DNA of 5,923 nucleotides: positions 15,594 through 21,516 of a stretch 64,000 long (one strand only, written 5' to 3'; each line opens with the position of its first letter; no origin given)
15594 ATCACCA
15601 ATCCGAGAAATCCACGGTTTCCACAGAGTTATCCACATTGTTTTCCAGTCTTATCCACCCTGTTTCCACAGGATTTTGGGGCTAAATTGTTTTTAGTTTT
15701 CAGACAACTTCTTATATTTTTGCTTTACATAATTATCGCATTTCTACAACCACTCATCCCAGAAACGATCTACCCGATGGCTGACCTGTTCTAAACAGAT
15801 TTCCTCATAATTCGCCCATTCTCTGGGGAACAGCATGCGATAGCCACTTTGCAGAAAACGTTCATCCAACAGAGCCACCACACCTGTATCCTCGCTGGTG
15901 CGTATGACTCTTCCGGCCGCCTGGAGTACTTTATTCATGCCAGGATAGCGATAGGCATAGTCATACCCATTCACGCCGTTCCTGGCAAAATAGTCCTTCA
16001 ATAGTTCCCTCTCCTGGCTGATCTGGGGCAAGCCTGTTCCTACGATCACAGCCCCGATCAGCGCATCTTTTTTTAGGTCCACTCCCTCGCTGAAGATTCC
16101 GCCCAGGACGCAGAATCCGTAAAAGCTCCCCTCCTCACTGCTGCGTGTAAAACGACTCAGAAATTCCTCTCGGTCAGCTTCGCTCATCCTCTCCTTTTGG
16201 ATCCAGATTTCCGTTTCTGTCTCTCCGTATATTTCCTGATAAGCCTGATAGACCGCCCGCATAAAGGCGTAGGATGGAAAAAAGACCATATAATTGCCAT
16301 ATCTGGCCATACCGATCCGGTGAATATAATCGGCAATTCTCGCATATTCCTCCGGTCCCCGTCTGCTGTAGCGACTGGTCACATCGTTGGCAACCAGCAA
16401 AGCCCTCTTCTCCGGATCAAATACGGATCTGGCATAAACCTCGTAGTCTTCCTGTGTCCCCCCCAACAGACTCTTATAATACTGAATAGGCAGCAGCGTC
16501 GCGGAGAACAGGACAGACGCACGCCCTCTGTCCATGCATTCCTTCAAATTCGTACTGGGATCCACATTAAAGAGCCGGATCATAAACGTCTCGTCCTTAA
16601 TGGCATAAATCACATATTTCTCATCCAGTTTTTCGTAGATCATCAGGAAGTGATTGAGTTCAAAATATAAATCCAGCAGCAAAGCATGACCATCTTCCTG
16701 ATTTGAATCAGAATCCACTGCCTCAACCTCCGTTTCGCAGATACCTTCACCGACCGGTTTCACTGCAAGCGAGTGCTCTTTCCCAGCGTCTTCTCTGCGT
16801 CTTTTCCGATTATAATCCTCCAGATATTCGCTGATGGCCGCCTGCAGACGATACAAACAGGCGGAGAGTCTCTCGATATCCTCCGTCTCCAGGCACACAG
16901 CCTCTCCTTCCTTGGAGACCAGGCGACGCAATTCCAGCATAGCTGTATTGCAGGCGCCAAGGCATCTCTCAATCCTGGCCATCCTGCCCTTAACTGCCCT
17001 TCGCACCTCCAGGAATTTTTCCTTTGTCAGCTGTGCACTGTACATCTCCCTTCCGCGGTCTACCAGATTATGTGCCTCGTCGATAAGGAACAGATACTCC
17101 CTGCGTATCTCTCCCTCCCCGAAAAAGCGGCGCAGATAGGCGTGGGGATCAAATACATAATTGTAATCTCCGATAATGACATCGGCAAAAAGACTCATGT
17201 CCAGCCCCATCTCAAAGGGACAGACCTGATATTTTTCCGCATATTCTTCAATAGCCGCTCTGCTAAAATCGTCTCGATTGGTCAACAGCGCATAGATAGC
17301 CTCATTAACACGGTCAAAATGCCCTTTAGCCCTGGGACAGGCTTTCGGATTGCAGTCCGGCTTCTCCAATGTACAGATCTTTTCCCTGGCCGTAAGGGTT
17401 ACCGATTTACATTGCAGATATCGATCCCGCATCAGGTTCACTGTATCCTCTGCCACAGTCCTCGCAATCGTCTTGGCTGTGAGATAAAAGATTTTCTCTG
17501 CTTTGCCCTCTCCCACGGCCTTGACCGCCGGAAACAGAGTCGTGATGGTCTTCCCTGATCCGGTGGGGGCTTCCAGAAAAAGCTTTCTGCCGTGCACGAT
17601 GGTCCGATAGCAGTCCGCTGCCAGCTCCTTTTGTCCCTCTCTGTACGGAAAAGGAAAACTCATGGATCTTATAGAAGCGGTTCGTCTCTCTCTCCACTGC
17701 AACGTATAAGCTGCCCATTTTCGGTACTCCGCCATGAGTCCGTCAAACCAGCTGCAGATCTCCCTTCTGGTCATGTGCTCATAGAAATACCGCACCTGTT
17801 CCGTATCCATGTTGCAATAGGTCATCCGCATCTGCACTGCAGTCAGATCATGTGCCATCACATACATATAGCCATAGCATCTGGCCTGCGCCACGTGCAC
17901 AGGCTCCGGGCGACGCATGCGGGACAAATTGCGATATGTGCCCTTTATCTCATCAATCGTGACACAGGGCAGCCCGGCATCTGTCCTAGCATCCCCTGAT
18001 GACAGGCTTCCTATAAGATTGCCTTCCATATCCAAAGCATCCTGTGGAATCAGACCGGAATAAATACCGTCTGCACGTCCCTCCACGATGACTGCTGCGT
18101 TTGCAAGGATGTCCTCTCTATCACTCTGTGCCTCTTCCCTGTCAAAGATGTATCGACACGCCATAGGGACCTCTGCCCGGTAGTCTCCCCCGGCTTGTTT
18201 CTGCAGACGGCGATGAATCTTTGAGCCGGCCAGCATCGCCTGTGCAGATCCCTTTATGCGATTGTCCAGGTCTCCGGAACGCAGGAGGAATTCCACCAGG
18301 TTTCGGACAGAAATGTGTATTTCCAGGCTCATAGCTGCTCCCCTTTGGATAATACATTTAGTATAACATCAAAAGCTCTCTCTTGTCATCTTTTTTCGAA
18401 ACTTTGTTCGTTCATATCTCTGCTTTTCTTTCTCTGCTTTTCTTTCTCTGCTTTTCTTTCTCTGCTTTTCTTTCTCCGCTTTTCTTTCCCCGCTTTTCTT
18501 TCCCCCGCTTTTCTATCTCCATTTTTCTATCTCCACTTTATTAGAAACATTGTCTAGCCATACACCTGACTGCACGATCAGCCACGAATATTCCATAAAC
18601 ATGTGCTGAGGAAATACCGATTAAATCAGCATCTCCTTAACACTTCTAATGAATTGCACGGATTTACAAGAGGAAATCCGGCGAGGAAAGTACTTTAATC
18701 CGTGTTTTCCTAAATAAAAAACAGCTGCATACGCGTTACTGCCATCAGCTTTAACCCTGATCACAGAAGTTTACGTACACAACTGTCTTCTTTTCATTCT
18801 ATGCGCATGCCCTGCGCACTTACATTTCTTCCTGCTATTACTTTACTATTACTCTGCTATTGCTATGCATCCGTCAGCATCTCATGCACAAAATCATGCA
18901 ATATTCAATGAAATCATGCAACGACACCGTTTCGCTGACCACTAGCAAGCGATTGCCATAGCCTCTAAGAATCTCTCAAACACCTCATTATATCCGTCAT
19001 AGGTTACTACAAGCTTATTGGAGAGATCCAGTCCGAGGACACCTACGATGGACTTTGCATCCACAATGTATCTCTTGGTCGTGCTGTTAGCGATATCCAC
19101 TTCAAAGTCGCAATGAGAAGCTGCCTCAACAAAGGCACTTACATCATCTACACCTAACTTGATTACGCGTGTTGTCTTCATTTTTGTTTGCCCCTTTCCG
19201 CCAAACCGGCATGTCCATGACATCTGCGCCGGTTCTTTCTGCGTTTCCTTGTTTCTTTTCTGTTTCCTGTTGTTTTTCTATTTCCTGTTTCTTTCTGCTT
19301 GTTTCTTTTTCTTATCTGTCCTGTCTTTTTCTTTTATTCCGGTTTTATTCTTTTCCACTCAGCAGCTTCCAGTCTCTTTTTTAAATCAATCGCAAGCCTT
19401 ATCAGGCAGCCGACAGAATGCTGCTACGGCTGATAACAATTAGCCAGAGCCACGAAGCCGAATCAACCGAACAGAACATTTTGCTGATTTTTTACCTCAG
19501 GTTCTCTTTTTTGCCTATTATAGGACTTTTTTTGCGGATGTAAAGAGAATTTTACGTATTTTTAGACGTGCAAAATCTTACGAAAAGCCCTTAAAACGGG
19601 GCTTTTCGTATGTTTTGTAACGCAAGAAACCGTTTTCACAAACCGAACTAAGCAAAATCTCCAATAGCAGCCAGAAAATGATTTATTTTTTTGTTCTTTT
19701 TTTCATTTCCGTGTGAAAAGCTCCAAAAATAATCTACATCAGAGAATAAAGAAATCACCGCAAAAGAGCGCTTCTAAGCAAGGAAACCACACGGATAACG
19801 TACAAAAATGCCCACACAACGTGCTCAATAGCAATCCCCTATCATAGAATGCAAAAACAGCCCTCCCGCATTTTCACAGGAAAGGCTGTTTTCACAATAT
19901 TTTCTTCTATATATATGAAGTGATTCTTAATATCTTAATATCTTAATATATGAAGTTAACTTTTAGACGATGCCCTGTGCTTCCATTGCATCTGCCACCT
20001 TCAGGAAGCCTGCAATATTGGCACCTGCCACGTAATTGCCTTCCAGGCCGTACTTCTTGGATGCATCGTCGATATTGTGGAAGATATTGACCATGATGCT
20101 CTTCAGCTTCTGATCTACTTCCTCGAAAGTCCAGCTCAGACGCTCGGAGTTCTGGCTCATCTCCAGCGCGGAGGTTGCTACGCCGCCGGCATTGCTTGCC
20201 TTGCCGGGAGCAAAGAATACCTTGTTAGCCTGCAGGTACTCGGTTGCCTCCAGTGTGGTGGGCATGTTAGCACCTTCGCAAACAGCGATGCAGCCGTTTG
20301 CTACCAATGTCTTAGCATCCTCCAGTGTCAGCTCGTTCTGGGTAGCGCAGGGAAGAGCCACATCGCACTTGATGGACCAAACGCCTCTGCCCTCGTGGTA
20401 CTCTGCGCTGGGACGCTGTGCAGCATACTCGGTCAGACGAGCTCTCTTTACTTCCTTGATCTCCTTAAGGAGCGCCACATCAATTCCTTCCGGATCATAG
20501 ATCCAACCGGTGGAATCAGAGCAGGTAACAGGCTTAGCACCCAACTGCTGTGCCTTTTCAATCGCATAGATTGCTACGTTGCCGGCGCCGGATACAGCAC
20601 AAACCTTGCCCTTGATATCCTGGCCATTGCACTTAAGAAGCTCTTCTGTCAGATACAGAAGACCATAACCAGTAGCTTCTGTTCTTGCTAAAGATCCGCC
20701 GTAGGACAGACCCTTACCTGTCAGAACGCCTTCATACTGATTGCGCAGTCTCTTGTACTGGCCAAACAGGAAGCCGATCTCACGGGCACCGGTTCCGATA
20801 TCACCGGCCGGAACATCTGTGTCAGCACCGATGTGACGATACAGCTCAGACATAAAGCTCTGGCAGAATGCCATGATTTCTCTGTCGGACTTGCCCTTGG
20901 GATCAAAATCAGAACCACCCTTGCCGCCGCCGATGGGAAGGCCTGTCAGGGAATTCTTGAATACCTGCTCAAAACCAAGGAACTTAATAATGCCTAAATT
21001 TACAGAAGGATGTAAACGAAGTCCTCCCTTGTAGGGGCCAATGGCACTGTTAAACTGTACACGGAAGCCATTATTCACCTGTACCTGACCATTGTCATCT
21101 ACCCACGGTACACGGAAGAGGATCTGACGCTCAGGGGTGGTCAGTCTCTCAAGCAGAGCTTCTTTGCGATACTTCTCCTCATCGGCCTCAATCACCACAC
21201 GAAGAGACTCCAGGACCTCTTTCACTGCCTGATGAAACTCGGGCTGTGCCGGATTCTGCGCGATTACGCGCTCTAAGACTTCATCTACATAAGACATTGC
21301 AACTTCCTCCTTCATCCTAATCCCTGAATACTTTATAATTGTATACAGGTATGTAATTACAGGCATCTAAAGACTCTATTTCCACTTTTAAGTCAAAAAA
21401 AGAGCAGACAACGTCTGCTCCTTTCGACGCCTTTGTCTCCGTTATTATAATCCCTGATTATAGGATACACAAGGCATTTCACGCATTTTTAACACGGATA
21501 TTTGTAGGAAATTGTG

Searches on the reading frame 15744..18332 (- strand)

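Call 62: search_protein_families(library=pfam, proteins=[window:15744-18332:-], max_evalue=0.00001)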
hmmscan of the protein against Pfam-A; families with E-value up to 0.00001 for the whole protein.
window:15744-18332:- (862 aa): 4 families
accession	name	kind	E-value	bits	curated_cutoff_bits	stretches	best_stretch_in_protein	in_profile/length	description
PF13307.12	Helicase_C_2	-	6.6e-42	143.9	25.3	1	672-841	3-169/170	Helicase C-terminal domain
PF06733.21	DEAD_2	-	5.2e-11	42.9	21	1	315-439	53-171/172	DEAD_2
PF00270.35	DEAD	-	4.2e-08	33.5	26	1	240-310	6-78/167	DEAD/DEAH box helicase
PF06777.17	HBB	-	6.2e-06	26.4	30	0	567-656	103-189/190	Helical and beta-bridge domain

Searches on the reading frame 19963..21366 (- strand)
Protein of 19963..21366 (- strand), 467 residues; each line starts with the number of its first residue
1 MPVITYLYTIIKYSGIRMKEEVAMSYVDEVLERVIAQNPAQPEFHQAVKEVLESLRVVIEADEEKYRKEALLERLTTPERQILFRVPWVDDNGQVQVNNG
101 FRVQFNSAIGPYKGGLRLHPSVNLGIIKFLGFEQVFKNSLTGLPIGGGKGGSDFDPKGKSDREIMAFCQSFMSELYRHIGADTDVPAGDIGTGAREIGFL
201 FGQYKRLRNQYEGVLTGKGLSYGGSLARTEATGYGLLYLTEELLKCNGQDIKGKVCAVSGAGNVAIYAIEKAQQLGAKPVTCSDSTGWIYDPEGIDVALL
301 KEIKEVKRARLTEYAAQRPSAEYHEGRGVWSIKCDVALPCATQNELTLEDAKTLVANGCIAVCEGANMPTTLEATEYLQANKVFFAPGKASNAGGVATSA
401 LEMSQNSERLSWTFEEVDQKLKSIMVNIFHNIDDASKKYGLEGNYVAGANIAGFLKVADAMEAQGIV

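Call 53: search_protein_families(library=pfam, proteins=[window:19963-21366:-], max_evalue=0.00001)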
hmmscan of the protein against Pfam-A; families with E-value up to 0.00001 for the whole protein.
window:19963-21366:- (467 aa): 2 families
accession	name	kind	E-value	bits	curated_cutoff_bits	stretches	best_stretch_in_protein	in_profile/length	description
PF00208.27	ELFV_dehydrog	-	6e-93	311.4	23.4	1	223-465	1-241/241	Glutamate/Leucine/Phenylalanine/Valine dehydrogenase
PF02812.23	ELFV_dehydrog_N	-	7.5e-52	174.9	25.3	1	78-205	1-128/129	Glu/Leu/Phe/Val dehydrogenase, dimerisation domain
